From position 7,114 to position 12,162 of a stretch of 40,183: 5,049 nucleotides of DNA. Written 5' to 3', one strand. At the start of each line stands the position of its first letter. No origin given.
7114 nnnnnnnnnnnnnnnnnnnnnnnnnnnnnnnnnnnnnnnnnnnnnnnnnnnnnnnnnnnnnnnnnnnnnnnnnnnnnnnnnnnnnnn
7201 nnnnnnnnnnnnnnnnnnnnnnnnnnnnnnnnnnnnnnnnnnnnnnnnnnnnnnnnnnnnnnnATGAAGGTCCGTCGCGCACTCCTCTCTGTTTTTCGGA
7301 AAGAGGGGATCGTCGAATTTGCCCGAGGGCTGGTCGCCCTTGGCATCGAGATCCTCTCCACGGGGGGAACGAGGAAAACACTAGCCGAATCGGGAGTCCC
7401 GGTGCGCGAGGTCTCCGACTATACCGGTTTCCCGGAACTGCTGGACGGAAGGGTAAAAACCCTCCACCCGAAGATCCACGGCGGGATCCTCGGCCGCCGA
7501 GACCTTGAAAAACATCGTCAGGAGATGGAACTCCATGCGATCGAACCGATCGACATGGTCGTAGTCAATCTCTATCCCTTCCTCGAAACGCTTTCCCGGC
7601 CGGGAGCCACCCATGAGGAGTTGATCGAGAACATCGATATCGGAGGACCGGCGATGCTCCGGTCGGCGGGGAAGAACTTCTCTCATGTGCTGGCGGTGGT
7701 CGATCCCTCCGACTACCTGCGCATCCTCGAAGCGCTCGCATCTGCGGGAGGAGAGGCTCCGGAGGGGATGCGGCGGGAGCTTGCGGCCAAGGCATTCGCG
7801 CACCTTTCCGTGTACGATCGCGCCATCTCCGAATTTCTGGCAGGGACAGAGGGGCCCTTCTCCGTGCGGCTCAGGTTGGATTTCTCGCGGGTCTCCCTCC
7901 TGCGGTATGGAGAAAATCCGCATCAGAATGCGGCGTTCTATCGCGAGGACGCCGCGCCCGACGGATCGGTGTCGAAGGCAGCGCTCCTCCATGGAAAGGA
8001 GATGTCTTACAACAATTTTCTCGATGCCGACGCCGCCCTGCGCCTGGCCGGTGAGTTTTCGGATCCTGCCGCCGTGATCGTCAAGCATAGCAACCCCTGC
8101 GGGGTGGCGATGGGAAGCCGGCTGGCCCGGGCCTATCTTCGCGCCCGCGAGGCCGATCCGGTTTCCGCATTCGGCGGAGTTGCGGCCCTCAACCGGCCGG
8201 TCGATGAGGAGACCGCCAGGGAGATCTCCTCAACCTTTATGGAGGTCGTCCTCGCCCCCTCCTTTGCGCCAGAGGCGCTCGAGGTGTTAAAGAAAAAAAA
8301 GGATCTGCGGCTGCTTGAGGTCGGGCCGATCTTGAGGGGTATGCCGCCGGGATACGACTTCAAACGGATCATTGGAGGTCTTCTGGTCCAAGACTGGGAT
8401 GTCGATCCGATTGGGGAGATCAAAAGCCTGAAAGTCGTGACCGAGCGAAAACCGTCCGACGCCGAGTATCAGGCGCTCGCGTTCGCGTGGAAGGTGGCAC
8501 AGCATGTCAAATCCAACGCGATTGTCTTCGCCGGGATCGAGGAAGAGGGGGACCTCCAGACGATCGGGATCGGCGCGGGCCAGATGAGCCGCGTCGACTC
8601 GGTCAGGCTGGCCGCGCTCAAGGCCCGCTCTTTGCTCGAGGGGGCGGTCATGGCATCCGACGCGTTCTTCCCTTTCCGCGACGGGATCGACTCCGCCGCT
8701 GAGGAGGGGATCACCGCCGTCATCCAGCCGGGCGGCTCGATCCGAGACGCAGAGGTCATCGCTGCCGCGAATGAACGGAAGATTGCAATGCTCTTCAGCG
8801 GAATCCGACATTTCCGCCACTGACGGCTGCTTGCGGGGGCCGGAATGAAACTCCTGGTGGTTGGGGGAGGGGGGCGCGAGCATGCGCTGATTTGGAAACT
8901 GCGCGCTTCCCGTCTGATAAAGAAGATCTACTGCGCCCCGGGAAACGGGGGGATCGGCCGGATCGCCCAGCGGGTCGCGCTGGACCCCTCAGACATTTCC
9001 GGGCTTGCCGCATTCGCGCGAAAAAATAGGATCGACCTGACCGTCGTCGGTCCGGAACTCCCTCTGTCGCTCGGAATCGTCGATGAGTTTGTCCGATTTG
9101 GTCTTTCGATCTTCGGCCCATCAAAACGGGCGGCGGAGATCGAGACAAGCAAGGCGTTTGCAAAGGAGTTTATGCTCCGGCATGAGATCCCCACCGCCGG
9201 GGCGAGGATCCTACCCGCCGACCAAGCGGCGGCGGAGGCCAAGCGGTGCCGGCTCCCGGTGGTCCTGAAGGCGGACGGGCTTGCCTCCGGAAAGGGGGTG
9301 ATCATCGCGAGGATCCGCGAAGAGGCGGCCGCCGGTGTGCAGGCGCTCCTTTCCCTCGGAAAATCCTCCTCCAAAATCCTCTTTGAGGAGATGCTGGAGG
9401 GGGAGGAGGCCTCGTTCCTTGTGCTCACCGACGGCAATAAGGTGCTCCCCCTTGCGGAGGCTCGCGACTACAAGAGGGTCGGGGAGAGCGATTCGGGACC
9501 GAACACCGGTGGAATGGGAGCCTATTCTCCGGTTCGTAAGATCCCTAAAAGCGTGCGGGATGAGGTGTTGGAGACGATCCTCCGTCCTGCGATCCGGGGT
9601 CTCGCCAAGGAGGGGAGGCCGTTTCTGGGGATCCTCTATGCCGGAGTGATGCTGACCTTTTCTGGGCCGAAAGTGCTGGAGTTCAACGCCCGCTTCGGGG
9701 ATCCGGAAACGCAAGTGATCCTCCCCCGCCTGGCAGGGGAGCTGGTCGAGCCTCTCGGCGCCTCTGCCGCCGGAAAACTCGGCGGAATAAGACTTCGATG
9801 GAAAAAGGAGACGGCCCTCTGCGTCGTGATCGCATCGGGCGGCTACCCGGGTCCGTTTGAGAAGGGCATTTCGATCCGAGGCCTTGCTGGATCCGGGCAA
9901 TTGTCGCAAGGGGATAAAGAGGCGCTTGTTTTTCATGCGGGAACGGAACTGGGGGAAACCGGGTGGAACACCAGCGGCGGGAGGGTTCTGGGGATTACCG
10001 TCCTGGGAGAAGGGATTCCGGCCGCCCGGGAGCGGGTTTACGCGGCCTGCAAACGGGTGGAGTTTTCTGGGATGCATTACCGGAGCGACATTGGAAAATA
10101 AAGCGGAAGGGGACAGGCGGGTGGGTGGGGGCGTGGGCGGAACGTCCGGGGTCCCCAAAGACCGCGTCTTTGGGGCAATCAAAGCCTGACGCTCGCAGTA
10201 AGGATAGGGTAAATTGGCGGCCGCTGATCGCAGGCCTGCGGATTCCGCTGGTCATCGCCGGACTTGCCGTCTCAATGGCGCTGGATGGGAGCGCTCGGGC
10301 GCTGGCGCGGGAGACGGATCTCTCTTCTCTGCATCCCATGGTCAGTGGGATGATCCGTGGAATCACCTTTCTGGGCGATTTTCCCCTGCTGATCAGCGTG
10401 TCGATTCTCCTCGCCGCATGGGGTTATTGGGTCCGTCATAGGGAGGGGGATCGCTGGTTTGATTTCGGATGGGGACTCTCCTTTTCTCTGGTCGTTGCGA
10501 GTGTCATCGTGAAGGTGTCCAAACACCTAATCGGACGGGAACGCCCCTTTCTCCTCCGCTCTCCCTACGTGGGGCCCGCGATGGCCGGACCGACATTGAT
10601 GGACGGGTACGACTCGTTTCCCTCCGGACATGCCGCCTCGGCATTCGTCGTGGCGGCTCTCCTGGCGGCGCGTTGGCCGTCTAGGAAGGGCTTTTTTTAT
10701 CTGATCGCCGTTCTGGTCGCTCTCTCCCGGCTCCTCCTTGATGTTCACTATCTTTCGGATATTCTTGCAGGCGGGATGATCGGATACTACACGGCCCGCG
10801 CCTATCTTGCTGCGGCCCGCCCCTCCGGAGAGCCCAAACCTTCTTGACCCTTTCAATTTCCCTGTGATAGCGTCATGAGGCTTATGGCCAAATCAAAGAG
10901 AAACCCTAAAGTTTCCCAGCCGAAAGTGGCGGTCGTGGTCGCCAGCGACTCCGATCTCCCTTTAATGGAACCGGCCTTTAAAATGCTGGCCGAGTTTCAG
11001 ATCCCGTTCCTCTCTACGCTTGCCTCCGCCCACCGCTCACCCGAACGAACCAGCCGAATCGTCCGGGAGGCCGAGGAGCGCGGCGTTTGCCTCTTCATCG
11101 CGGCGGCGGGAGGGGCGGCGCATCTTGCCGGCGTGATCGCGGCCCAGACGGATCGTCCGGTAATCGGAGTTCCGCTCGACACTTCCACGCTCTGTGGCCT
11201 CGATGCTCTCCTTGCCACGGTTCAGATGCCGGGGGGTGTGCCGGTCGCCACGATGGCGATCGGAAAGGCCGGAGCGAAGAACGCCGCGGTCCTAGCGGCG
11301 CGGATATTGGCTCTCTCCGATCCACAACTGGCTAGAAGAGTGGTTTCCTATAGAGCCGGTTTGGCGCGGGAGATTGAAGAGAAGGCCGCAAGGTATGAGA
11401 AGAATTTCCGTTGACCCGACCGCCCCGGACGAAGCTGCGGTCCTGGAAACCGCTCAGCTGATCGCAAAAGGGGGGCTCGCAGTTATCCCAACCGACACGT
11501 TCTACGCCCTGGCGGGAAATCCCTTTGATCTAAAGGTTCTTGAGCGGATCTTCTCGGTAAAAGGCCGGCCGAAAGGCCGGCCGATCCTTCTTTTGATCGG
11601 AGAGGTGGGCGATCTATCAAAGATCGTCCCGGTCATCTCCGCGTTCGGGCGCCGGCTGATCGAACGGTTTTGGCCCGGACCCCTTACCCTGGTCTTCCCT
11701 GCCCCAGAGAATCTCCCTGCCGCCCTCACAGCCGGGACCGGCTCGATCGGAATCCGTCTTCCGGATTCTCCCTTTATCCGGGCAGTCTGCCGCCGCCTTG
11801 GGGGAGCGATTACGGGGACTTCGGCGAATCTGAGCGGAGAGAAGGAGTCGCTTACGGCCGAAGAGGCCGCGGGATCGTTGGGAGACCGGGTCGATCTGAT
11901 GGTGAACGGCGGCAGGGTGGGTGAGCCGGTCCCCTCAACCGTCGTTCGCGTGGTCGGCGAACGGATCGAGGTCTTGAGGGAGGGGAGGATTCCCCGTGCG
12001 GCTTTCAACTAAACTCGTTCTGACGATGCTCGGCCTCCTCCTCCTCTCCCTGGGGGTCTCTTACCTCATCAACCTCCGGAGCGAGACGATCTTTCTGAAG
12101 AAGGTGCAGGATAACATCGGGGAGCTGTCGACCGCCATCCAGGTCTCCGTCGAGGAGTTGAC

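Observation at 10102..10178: Five-copy family of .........-anchored hairpin repeats whose stems change but stay complementary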

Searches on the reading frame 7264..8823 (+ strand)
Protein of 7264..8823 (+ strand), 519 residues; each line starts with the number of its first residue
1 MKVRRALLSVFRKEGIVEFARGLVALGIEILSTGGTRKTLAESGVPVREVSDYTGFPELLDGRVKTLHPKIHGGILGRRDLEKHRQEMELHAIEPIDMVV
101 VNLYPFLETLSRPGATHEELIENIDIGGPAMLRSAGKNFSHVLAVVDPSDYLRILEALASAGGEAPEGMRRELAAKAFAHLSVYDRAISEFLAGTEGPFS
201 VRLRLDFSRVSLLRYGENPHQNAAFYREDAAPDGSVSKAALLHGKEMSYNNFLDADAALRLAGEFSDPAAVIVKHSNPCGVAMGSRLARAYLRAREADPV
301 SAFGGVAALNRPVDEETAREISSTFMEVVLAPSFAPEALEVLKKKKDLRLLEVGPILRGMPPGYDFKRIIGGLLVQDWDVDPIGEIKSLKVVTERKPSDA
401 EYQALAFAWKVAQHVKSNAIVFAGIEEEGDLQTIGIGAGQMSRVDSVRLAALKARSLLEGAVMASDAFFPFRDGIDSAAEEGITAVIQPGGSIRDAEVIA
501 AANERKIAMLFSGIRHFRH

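Call 31: search_protein_families(library=pfam, proteins=[window:7264-8823:+])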
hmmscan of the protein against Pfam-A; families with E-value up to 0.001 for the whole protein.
window:7264-8823:+ (519 aa): 2 families
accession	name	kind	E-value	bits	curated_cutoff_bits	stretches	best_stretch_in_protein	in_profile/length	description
PF01808.24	AICARFT_IMPCHas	-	7.7e-114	380.8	25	1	135-451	1-309/311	AICARFT/IMPCHase bienzyme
PF02142.27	MGS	-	4.8e-23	81.6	24.1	1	15-129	1-93/94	MGS-like domain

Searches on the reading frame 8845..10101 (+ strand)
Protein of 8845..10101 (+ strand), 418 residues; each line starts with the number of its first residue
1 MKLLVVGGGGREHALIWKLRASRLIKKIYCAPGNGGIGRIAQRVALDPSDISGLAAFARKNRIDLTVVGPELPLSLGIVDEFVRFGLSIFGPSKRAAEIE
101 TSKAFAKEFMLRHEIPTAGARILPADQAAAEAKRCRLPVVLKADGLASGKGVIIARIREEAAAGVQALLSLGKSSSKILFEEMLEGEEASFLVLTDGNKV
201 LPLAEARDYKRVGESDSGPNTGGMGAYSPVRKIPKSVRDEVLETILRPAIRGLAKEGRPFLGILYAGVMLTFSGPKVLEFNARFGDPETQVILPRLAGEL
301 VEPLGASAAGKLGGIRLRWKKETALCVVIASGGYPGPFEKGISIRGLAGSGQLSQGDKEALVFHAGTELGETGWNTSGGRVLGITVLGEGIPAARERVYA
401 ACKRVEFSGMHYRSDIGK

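Call 8: search_protein_families(library=pfam, proteins=[window:8845-10101:+])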
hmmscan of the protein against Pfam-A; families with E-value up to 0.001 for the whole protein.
window:8845-10101:+ (418 aa): 4 families
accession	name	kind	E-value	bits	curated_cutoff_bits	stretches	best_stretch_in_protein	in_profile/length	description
PF01071.24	GARS_A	-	2.3e-64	217.2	27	1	101-289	1-194/194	Phosphoribosylglycinamide synthetase, ATP-grasp (A) domain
PF02844.21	GARS_N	-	4.7e-36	124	29.5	1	1-100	1-100/100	Phosphoribosylglycinamide synthetase, N domain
PF02843.22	GARS_C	-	1.1e-26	93.4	34.8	1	324-418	1-91/92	Phosphoribosylglycinamide synthetase, C domain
PF02655.19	ATP-grasp_3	-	7.1e-05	23.4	23.2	1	124-284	19-157/160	ATP-grasp domain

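Call 9: find_encoding_contigs(protein=window:8845-10101:+, flank=10000, max_places=6)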
Protein window:8845-10101:+ (418 aa): 1 contig read that carries it; 1 place shown.
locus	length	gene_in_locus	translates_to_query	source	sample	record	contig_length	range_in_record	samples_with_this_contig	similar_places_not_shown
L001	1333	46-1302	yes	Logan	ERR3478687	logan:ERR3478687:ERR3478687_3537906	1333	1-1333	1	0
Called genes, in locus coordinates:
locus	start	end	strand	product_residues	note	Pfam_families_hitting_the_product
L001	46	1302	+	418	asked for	PF02844:GARS_N, PF01071:GARS_A, PF02843:GARS_C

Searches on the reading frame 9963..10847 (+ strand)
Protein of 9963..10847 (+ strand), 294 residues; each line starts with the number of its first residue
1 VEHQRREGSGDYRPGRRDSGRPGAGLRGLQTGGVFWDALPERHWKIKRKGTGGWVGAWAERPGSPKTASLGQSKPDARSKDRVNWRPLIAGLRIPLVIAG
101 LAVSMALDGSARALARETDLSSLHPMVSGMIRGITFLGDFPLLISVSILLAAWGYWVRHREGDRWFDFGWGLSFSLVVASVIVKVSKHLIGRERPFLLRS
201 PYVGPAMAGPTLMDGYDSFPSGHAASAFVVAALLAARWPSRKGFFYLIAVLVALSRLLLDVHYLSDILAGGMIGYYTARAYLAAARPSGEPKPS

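Call 8: search_protein_families(library=pfam, proteins=[window:9963-10847:+])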
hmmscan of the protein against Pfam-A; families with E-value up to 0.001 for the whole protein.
window:9963-10847:+ (294 aa): 2 families
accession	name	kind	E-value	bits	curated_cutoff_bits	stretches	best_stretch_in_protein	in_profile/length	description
PF01569.27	PAP2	-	1e-22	80.7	27.2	1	170-283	3-123/130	PAP2 superfamily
PF14378.12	PAP2_3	-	3.5e-09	37.2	27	1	192-275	82-185/190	PAP2 superfamily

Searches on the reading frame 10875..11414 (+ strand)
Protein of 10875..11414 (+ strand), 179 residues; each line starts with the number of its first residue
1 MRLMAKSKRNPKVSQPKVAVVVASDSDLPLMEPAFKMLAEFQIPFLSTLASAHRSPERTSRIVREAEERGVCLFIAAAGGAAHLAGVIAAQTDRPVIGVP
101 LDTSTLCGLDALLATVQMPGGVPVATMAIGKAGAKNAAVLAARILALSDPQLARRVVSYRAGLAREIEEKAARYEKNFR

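Call 8: search_protein_families(library=pfam, proteins=[window:10875-11414:+])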
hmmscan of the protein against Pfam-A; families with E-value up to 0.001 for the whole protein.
window:10875-11414:+ (179 aa): 1 family
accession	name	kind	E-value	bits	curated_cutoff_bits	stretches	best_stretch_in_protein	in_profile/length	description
PF00731.26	AIRC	-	4.1e-55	185.8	30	1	17-163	1-145/148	AIR carboxylase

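Call 41: find_encoding_contigs(protein=window:10875-11414:+, flank=10000, max_places=10)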
Protein window:10875-11414:+ (179 aa): no gene with exactly this product is on record in the collection.

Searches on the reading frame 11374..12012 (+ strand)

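Call 31: search_protein_families(library=pfam, proteins=[window:11374-12012:+])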
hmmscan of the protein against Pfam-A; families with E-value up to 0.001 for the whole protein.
window:11374-12012:+ (212 aa): 1 family
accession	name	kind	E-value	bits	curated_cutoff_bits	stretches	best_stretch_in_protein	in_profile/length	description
PF01300.24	Sua5_yciO_yrdC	-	2.9e-51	173.9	25.1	1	29-204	2-178/178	Telomere recombination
